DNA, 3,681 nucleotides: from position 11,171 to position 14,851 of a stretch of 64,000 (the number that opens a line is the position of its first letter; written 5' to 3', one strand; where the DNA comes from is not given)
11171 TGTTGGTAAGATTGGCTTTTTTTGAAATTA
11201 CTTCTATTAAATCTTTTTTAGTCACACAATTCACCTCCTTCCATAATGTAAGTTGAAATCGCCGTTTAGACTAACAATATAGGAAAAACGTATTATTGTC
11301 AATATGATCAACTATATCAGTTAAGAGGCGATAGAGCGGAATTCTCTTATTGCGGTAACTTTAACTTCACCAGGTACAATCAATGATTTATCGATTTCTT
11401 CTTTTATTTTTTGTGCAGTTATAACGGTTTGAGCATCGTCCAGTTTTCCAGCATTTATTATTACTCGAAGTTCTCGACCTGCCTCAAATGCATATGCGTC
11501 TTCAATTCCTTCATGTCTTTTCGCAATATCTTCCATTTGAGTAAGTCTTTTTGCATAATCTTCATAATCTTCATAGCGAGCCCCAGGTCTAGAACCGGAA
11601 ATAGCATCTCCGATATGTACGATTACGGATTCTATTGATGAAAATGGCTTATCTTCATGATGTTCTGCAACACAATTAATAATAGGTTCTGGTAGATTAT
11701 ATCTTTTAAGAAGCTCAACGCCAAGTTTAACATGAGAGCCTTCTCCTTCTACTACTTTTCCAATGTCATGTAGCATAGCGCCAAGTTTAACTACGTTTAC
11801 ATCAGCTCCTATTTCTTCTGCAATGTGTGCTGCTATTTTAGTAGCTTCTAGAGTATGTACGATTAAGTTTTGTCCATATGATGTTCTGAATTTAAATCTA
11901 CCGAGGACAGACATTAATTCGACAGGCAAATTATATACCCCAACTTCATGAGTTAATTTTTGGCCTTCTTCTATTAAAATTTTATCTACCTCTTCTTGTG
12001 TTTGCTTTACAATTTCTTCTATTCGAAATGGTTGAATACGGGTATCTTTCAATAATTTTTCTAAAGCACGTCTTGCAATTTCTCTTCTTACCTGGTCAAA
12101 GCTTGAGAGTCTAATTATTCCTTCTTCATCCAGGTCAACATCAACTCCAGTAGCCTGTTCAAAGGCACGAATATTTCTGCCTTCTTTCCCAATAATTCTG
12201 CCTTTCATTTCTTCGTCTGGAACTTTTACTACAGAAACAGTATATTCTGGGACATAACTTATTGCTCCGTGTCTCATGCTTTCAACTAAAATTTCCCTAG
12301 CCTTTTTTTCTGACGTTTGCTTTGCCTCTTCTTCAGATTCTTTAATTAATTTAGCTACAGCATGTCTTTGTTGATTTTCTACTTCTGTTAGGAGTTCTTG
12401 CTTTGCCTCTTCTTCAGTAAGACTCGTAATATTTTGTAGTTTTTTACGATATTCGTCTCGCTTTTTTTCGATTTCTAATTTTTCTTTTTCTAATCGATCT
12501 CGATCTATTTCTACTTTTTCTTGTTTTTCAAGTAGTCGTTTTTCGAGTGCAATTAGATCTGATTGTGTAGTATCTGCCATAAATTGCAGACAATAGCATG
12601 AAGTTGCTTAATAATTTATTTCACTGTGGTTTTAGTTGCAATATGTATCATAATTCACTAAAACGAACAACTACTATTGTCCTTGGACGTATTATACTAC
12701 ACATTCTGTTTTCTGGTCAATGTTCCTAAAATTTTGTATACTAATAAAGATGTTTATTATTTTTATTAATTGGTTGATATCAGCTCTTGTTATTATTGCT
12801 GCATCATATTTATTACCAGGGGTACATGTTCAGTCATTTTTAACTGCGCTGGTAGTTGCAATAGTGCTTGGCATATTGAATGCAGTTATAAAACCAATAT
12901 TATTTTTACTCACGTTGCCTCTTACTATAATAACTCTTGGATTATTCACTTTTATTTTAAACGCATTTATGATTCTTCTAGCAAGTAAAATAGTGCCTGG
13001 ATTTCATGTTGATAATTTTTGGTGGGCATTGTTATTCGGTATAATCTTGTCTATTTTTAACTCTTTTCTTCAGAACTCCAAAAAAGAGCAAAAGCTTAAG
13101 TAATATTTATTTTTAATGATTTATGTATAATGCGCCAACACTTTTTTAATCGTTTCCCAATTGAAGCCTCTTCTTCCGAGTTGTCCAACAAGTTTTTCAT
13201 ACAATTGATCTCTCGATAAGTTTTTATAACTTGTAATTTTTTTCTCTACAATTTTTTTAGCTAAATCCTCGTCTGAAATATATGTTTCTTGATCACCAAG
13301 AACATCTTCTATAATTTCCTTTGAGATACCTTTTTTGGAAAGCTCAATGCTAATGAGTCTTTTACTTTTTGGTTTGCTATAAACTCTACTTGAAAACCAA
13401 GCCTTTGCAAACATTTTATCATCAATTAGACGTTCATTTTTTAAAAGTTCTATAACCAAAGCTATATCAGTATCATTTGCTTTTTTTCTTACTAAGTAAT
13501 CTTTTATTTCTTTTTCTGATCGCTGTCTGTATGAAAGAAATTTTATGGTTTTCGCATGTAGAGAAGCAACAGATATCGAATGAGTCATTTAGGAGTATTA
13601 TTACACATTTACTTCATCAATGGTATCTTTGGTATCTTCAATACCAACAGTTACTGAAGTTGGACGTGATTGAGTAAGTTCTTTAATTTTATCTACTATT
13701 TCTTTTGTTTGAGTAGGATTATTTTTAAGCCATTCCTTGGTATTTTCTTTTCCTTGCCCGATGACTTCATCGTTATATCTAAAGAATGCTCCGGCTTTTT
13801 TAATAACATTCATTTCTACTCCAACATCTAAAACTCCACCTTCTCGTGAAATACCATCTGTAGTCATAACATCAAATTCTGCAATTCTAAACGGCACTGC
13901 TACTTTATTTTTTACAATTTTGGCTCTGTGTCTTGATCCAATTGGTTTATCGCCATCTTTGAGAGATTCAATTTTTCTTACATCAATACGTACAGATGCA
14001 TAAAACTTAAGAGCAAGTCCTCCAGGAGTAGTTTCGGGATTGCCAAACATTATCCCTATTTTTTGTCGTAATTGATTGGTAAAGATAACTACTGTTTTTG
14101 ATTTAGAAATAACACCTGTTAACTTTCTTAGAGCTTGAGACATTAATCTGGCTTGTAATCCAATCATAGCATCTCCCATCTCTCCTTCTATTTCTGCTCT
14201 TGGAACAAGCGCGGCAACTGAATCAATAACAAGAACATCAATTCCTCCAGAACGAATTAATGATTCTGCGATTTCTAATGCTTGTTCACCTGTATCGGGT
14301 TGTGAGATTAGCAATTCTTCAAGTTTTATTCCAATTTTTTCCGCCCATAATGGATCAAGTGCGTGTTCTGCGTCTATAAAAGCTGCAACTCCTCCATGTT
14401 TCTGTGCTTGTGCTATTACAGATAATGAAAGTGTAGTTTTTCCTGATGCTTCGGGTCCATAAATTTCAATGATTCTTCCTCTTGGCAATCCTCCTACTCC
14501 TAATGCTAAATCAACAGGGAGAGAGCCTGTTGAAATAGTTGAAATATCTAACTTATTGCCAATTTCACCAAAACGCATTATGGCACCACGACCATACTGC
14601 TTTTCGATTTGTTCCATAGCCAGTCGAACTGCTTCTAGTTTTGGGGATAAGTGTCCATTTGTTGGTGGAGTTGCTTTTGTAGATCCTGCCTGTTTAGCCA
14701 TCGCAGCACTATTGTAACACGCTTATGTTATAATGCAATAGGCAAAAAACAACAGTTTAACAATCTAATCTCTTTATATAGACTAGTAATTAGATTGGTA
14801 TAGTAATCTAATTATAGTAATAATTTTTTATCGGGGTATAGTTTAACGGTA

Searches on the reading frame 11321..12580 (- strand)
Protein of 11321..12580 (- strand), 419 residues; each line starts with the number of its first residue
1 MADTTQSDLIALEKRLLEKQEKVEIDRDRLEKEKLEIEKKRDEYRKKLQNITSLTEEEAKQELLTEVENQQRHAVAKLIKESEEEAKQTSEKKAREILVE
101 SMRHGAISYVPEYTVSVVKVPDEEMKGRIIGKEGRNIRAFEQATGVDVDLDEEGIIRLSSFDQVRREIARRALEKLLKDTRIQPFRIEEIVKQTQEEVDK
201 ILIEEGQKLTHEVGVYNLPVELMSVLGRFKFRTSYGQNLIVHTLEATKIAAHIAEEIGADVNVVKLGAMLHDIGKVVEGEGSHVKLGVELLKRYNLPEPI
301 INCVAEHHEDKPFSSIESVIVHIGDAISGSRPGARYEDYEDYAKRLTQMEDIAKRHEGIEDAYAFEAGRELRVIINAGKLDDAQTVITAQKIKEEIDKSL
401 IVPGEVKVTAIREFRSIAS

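Call 14: search_protein_families(library=pfam, proteins=[window:11321-12580:-], max_evalue=0.01)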
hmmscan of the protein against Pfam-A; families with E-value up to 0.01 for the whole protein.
window:11321-12580:- (419 aa): 5 families
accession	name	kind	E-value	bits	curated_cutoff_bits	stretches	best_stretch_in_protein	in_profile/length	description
PF01966.28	HD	-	1.3e-17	64.5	22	1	241-328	3-114/116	HD domain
PF12072.13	RNase_Y_N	-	1.6e-15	57.5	32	1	8-104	100-196/201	RNase Y N-terminal region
PF00013.35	KH_1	-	1.6e-08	34.6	21.5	1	118-174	4-65/66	KH domain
PF08668.18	HDOD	-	9.8e-07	28.9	22.9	0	238-277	94-134/196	HDOD domain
PF07650.23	KH_2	-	0.0034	17.6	22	1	123-166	33-75/78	KH domain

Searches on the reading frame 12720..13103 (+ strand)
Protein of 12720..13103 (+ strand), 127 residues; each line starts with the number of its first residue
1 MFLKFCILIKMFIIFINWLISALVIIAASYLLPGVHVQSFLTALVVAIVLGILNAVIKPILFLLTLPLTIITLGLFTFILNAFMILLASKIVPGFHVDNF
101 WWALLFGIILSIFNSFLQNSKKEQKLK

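Call 14: search_protein_families(library=pfam, proteins=[window:12720-13103:+], max_evalue=0.01)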
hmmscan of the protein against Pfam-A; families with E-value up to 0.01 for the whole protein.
window:12720-13103:+ (127 aa): 1 family
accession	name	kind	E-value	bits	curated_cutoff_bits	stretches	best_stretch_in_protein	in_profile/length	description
PF04020.18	Phage_holin_4_2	-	2.3e-35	121.8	28.8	1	14-116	3-105/105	Mycobacterial 4 TMS phage holin, superfamily IV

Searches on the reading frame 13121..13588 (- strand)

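Call 14: search_protein_families(library=pfam, proteins=[window:13121-13588:-], max_evalue=0.01)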
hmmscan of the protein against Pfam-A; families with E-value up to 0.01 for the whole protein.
window:13121-13588:- (155 aa): 3 families
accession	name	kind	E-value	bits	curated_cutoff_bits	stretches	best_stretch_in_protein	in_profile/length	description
PF21982.2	RecX_HTH1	-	8.7e-13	48.5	26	1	15-47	6-38/40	RecX, first three-helix domain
PF02631.22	RecX_HTH2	-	1.5e-11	44.7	26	1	56-97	1-42/42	RecX, second three-helix domain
PF21981.2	RecX_HTH3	-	1e-09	38.8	26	1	106-151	2-48/48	RecX, third three-helix domain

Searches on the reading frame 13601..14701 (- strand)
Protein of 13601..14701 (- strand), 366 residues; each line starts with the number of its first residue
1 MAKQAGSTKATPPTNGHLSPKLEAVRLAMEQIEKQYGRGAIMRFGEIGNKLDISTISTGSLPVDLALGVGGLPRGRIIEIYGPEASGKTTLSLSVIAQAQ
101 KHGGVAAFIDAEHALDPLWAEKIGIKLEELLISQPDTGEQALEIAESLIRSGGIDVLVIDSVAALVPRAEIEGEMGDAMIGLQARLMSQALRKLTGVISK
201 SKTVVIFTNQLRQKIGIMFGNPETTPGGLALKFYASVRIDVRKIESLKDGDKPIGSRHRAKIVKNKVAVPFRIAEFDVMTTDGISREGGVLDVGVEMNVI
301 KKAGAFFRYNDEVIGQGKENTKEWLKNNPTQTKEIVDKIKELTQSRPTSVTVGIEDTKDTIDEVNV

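Call 13: find_related_loci(query=window:13601-14701:-, collection=genome_contigs, flank=3000)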
Query window:13601-14701:- (366 aa) in genome_contigs; peptide patterns used: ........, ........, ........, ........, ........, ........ (x = any residue, [..] = any of these).
599 stretches matched a pattern (row limit reached: there are more); 566 encode a relative of the query (tblastn E <= 1e-3); the best 80 are kept; 80 distinct loci.
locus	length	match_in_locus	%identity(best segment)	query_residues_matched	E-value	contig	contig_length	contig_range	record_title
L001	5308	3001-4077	77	1-359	0e+0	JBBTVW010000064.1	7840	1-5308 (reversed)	MAG: Patescibacteria group bacterium isolate H43-bin095_1 H43_bin095_1_000000000064, whole genome shotgun sequence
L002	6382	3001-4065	78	1-355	0e+0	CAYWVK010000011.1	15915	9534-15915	MAG TPA_asm: uncultured Gammaproteobacteria bacterium isolate SRP192927_co6_216 genome assembly, contig: NODE_8522_lengt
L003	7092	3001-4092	76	1-362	0e+0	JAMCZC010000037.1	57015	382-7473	MAG: Patescibacteria group bacterium isolate FK_Sedi_B_Bin.322 NODE_1334_length_57015_cov_36.7025, whole genome shotgun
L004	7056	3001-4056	79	7-356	0e+0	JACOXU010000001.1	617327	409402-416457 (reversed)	MAG: Candidatus Levyibacteriota bacterium isolate NC_groundwater_161_Ag_S-0.1um_37_19 S4_GD2017_2_S1_scaffold_10, whole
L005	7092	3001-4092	76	1-362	0e+0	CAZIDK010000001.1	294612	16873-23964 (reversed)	MAG TPA_asm: uncultured Gammaproteobacteria bacterium isolate SRP302447_co4_23 genome assembly, contig: NODE_116_length_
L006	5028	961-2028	78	1-357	0e+0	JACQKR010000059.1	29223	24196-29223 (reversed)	MAG: Candidatus Levyibacteriota bacterium isolate NC_groundwater_1182_Ag_S-0.1um_43_56 S_p1_S3_coassembly_k141_2184969,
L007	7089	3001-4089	76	1-365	0e+0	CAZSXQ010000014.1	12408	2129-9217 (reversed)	MAG TPA_asm: uncultured Gammaproteobacteria bacterium isolate SRP011637_co1_148 genome assembly, contig: NODE_1808_lengt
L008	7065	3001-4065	78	1-356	0e+0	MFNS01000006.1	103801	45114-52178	MAG: Candidatus Levybacteria bacterium RIFCSPHIGHO2_01_FULL_40_16 rifcsphigho2_01_scaffold_561, whole genome shotgun seq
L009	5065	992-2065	78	1-360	0e+0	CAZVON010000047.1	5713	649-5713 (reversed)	MAG TPA_asm: uncultured Gammaproteobacteria bacterium isolate SRP269290_co3_805 genome assembly, contig: NODE_21088_leng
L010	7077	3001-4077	77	1-359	0e+0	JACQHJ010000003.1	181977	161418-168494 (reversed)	MAG: Candidatus Levyibacteriota bacterium isolate NC_groundwater_1096_Ag_S2p5_37_166 S_2p5_S6_coassembly_k141_1322597, w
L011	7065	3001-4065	77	1-355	0e+0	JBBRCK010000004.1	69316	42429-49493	MAG: Candidatus Levyibacteriota bacterium isolate Co_metawrap_2398 Cmw_2398_k141_4941770_length_69316_cov_21.9988, whole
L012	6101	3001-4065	77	1-354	0e+0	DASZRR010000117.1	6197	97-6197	MAG TPA_asm: Patescibacteria group bacterium isolate SMAG_U6029 k141_565511, whole genome shotgun sequence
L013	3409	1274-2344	77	4-359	0e+0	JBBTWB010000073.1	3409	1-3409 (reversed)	MAG: Patescibacteria group bacterium isolate H43-bin061_1 H43_bin061_1_000000000073, whole genome shotgun sequence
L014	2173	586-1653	78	1-356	0e+0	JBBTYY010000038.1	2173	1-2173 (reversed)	MAG: Patescibacteria group bacterium isolate H52-bin050_1 H52_bin050_1_000000000038, whole genome shotgun sequence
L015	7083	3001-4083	77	1-361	0e+0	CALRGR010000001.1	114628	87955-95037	MAG: Candidatus Levybacteria bacterium GW2011_GWA1_37_16 isolate Baikal-1250m-152 genome assembly, contig: Baikal-1250m-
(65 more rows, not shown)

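Call 30: find_encoding_contigs(protein=window:13601-14701:-, flank=3000, max_places=10)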
Protein window:13601-14701:- (366 aa): 6 contigs read that carry it; 4 places shown.
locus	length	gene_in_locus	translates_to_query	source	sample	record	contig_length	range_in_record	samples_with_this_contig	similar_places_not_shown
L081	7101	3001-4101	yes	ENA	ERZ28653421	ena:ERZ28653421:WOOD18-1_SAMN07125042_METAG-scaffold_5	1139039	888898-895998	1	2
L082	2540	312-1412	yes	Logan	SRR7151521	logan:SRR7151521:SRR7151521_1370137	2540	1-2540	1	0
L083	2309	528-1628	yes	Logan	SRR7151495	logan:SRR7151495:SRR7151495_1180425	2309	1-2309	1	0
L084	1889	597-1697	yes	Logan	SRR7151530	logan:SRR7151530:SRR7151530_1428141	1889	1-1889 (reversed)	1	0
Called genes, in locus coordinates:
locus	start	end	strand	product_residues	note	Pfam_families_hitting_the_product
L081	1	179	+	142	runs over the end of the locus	PF00572:Ribosomal_L13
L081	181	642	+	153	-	PF00380:Ribosomal_S9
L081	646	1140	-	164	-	-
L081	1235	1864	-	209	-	PF00753:Lactamase_B, PF13483:Lactamase_B_3, PF23023:Anti-Pycsar_Apyc1 (weak), PF12706:Lactamase_B_2 (weak)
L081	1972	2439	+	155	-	PF03073:TspO_MBR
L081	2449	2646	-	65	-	-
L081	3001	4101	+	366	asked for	PF00154:RecA_N, PF06745:ATPase (faint), PF08423:Rad51, PF27531:MT3502_N (faint), PF21096:RecA_C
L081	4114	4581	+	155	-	PF21982:RecX_HTH1, PF02631:RecX_HTH2, PF21981:RecX_HTH3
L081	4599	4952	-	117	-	PF04020:Phage_holin_4_2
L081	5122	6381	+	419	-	PF12072:RNase_Y_N, PF00013:KH_1, PF22891:KH_PNO1_2nd (weak), PF08668:HDOD (faint), PF01966:HD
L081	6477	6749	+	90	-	PF00216:Bac_DNA_binding, PF18291:HU-HIG (weak)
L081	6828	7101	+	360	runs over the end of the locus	PF01594:AI-2E_transport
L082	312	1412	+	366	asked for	PF00154:RecA_N, PF06745:ATPase (faint), PF08423:Rad51, PF27531:MT3502_N (faint), PF21096:RecA_C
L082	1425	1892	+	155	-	PF21982:RecX_HTH1, PF02631:RecX_HTH2, PF21981:RecX_HTH3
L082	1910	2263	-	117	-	PF04020:Phage_holin_4_2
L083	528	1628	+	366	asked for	PF00154:RecA_N, PF06745:ATPase (faint), PF08423:Rad51, PF27531:MT3502_N (faint), PF21096:RecA_C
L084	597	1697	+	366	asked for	PF00154:RecA_N, PF06745:ATPase (faint), PF08423:Rad51, PF27531:MT3502_N (faint), PF21096:RecA_C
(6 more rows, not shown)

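Call 34: find_related_loci(query=window:13601-14701:-, collection=metagenome_contigs, flank=1500)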
Query window:13601-14701:- (366 aa) in metagenome_contigs; peptide patterns used: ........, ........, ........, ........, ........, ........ (x = any residue, [..] = any of these).
600 stretches matched a pattern (row limit reached: there are more); 561 encode a relative of the query (tblastn E <= 1e-3); the best 80 are kept; 80 distinct loci.
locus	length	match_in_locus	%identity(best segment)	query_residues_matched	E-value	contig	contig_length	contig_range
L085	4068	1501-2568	79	1-356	0e+0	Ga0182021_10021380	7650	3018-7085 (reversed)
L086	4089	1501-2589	76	1-365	0e+0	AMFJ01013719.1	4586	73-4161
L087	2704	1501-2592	76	1-362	0e+0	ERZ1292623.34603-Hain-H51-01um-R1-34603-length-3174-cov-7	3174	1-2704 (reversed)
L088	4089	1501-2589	77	1-363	0e+0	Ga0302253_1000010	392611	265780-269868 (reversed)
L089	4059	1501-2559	78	5-356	0e+0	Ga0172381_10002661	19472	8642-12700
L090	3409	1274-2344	77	4-359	0e+0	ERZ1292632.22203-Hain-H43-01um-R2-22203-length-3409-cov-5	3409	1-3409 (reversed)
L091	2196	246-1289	77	9-358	0e+0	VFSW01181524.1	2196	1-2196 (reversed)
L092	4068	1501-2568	77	1-356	0e+0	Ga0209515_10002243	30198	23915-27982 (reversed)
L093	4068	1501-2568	77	1-356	0e+0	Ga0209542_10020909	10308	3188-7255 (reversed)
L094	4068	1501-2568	78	1-356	0e+0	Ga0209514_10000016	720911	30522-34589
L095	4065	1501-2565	76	1-356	0e+0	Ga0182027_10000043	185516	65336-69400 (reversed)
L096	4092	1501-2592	75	1-362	0e+0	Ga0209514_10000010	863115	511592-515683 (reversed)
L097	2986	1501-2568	77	1-356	0e+0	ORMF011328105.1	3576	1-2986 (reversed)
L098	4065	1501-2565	76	1-356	0e+0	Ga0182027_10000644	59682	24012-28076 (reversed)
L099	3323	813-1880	76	1-356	0e+0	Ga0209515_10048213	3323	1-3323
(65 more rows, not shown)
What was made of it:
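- The organism and orthologues were identified in calls 13, 30 and 34.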

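Call 72: find_homologous_proteins(query=window:13601-14701:-, max_evalue=1e-100)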
Query window:13601-14701:- (366 aa): 7957 proteins with E <= 1e-100 among 8000 candidates; the best 120 are listed.
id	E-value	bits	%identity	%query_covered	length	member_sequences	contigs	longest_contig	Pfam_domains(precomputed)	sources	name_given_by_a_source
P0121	2.4e-231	785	100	100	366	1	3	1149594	PF06745.20,PF08423.18,PF00154.28,PF21096.3,PF27531.1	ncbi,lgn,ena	-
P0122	1.0e-200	684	88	99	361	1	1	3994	PF06745.20,PF08423.18,PF00154.28,PF21096.3,PF27531.1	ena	-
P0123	1.3e-198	677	86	98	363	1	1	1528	PF06745.20,PF08423.18,PF00154.28,PF21096.3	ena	-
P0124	5.3e-195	665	84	98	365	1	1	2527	PF06745.20,PF08423.18,PF00154.28,PF21096.3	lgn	-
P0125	6.5e-186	636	81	97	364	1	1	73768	PF06745.20,PF08423.18,PF00154.28,PF21096.3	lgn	-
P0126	8.1e-181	619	81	98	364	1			PF06745.20,PF08423.18,PF00154.28,PF21096.3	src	-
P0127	8.2e-176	602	78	98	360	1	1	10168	PF06745.20,PF08423.18,PF00154.28,PF21096.3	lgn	-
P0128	1.0e-175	602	78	99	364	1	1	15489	PF06745.20,PF08423.18,PF00154.28,PF21096.3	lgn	-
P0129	1.1e-175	602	77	100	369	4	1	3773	PF06745.20,PF08423.18,PF00154.28,PF21096.3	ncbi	-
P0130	1.4e-175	602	79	96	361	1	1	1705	PF06745.20,PF08423.18,PF00154.28,PF21096.3,PF27531.1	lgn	-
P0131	1.8e-175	601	77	98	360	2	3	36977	PF06745.20,PF08423.18,PF00154.28,PF21096.3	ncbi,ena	ncbi:MAG: recombinase RecA [Patescibacteria group bacterium]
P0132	2.1e-175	601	78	99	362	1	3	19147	PF06745.20,PF08423.18,PF00154.28,PF21096.3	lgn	-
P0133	2.8e-175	601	79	96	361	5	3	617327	PF06745.20,PF08423.18,PF00154.28,PF21096.3,PF27531.1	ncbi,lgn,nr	ncbi:MAG: recombinase RecA [Candidatus Levybacteria bacterium]|nr:recombinase RecA [Candidatus Levyb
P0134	2.8e-175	601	79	96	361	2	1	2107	PF06745.20,PF08423.18,PF00154.28,PF21096.3,PF27531.1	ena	-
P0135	7.7e-175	599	78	97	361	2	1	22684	PF06745.20,PF08423.18,PF00154.28,PF21096.3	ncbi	-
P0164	4.7e-173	593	80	95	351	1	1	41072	PF06745.20,PF08423.18,PF00154.28,PF21096.3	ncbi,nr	ncbi:MAG: recombinase RecA [Patescibacteria group bacterium]|nr:recombinase RecA [Patescibacteria gr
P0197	3.0e-172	591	81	92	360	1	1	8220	PF06745.20,PF08423.18,PF00154.28,PF21096.3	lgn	-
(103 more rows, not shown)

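Call 73: find_encoding_contigs(protein=P0122, flank=2000, max_places=3)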
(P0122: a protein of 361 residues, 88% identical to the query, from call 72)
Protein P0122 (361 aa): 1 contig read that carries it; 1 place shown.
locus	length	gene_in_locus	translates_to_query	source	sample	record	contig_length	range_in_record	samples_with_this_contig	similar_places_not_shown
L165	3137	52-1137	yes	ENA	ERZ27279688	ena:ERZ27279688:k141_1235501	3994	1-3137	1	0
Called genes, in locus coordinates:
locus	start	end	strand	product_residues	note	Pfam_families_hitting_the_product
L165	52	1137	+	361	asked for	PF00154:RecA_N, PF06745:ATPase (faint), PF08423:Rad51, PF27531:MT3502_N (faint), PF21096:RecA_C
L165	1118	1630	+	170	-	PF21982:RecX_HTH1, PF02631:RecX_HTH2, PF21981:RecX_HTH3 (weak)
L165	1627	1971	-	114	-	PF04020:Phage_holin_4_2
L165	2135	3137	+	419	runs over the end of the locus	PF12072:RNase_Y_N, PF00013:KH_1, PF22891:KH_PNO1_2nd (faint), PF01966:HD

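Call 74: find_encoding_contigs(protein=P0123, flank=2000, max_places=3)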
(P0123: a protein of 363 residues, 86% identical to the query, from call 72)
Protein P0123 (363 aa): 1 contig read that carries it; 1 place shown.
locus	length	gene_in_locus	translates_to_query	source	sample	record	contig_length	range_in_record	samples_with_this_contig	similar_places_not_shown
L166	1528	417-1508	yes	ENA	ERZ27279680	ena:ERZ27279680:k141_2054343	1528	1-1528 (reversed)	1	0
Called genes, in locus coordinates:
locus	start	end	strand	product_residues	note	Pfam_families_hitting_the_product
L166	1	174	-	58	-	?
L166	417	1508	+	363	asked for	PF00154:RecA_N, PF08423:Rad51, PF06745:ATPase (faint), PF21096:RecA_C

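Call 75: find_encoding_contigs(protein=P0124, flank=2000, max_places=3)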
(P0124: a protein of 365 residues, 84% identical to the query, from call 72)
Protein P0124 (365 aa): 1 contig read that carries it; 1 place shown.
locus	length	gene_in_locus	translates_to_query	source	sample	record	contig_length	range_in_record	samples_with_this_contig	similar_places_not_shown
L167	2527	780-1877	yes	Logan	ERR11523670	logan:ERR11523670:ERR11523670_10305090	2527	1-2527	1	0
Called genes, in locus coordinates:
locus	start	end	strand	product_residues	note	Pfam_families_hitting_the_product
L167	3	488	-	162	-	?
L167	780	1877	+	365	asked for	PF00154:RecA_N, PF06745:ATPase (faint), PF08423:Rad51, PF21096:RecA_C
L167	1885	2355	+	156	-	PF21982:RecX_HTH1, PF02631:RecX_HTH2, PF21981:RecX_HTH3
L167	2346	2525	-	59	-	?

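Call 76: find_encoding_contigs(protein=P0125, flank=2000, max_places=3)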
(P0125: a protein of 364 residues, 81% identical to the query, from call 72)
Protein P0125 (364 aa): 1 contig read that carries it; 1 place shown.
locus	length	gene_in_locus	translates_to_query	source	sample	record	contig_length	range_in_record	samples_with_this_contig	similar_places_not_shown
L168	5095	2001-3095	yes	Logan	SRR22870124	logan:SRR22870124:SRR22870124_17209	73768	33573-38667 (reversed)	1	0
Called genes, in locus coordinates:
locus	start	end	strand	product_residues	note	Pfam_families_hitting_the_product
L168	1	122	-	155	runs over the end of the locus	-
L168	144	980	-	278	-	PF01261:AP_endonuc_2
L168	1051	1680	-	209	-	PF13483:Lactamase_B_3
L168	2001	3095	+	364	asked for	PF00154:RecA_N, PF06745:ATPase (faint), PF08423:Rad51, PF21096:RecA_C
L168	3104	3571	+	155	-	PF21982:RecX_HTH1, PF02631:RecX_HTH2, PF21981:RecX_HTH3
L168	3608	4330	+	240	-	PF00561:Abhydrolase_1, PF12146:Hydrolase_4, PF12697:Abhydrolase_6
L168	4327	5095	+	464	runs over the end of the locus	PF08245:Mur_ligase_M, PF02875:Mur_ligase_C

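Call 85: find_encoding_contigs(protein=P0197, flank=1500, max_places=2)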
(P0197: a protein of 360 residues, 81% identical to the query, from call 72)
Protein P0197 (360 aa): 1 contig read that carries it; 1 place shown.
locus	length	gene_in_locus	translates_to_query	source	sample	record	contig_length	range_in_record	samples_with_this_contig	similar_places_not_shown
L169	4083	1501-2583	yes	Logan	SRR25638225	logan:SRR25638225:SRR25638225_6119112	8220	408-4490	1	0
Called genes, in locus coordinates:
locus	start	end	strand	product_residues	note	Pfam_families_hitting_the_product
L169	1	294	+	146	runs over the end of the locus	PF00380:Ribosomal_S9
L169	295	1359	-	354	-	PF00348:polyprenyl_synt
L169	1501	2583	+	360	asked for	PF00154:RecA_N, PF06745:ATPase (faint), PF08423:Rad51, PF21096:RecA_C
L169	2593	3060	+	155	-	PF21982:RecX_HTH1, PF02631:RecX_HTH2, PF21981:RecX_HTH3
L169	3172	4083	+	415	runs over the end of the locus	PF12072:RNase_Y_N, PF00013:KH_1 (weak), PF22891:KH_PNO1_2nd (weak), PF01966:HD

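Call 86: find_encoding_contigs(protein=P0164, flank=1500, max_places=2)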
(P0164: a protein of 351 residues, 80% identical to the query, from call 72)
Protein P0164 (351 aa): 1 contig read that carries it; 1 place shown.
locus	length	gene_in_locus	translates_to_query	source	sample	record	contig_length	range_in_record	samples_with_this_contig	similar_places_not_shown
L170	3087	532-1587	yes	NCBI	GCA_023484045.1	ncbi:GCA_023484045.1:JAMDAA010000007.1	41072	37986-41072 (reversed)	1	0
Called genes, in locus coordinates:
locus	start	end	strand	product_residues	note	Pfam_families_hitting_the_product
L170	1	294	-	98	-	?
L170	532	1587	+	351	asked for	PF00154:RecA_N, PF08423:Rad51, PF06745:ATPase (faint), PF21096:RecA_C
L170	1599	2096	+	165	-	PF21982:RecX_HTH1, PF02631:RecX_HTH2, PF21981:RecX_HTH3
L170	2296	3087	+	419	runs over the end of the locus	PF12072:RNase_Y_N, PF00013:KH_1, PF22891:KH_PNO1_2nd (weak), PF01966:HD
